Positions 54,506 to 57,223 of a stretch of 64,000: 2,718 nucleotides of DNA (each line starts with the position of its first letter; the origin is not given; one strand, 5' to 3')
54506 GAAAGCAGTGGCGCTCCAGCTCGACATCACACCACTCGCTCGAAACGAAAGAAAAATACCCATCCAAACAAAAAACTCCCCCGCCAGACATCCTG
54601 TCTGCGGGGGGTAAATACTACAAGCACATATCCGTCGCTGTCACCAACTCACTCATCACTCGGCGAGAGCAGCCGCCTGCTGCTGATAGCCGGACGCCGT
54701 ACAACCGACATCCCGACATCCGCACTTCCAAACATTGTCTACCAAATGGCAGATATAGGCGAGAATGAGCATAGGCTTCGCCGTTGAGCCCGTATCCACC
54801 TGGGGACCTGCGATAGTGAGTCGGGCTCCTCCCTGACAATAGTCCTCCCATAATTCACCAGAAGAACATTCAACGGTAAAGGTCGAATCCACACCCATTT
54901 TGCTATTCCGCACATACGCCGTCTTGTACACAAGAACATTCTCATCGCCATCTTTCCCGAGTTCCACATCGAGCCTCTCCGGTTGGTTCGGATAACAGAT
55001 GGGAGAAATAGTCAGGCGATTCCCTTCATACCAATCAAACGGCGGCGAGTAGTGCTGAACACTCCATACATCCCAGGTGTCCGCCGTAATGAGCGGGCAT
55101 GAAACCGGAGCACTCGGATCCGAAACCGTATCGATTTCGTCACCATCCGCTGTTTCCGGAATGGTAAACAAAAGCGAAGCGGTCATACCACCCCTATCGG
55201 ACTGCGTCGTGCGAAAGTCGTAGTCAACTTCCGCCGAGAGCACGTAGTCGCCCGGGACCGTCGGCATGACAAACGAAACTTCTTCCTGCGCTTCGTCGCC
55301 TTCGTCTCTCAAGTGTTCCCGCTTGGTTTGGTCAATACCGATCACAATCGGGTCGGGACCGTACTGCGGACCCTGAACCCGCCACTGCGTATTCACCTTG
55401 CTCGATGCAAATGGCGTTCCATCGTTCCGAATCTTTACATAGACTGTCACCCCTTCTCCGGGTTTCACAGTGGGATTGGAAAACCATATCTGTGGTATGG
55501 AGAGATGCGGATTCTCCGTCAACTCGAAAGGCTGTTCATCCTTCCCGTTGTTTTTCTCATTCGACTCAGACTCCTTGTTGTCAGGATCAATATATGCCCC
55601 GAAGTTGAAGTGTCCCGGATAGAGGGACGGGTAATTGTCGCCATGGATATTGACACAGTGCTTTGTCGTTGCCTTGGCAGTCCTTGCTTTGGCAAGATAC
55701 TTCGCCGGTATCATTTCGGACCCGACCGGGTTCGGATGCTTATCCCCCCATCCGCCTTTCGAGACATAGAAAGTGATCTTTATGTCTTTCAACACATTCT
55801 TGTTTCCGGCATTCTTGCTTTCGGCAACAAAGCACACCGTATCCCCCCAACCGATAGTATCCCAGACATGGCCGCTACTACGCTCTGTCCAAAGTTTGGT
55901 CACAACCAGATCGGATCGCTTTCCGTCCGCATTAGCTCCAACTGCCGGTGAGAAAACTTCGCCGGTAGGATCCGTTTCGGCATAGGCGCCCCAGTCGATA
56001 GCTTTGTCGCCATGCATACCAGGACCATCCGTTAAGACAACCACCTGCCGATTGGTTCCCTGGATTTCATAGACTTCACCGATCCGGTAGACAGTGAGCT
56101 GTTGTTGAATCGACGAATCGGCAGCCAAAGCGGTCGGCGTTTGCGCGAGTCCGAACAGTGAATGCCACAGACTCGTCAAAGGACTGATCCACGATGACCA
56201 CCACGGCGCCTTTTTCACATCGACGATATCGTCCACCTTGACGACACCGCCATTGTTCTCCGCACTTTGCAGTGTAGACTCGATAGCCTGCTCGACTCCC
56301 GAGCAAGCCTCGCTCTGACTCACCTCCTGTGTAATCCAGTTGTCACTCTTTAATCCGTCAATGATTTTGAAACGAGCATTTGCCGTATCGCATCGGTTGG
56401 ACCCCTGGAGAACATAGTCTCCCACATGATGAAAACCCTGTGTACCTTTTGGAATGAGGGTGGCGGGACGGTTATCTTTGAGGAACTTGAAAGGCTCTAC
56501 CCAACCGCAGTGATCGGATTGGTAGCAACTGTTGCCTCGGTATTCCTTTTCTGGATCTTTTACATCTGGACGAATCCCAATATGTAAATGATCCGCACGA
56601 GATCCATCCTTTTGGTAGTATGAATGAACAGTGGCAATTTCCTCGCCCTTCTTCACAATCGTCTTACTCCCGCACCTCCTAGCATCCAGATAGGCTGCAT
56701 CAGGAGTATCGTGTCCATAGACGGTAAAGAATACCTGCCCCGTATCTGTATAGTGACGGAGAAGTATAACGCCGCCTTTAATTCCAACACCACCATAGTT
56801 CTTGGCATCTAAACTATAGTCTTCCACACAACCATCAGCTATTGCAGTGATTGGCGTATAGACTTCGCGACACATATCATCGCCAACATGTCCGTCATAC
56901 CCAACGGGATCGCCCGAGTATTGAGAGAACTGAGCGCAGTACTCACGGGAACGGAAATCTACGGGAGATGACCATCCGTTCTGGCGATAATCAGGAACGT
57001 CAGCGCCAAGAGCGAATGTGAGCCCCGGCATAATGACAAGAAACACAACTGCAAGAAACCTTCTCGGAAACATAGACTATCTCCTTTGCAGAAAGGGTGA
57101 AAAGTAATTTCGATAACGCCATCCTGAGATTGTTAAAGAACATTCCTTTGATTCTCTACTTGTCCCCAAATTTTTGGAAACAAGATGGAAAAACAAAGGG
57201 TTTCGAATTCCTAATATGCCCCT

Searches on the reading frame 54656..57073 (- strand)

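Call 13: search_protein_families(library=pfam, proteins=[window:54656-57073:-], max_evalue=0.001)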
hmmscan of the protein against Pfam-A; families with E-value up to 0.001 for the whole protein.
window:54656-57073:- (805 aa): 2 families
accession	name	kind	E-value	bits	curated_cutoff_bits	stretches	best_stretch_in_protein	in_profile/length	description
PF07705.17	CARDB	-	1.4e-07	32.1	22.7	0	522-619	2-86/101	CARDB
PF01551.29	Peptidase_M23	-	2.2e-06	28.2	28.7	1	62-170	3-90/96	Peptidase family M23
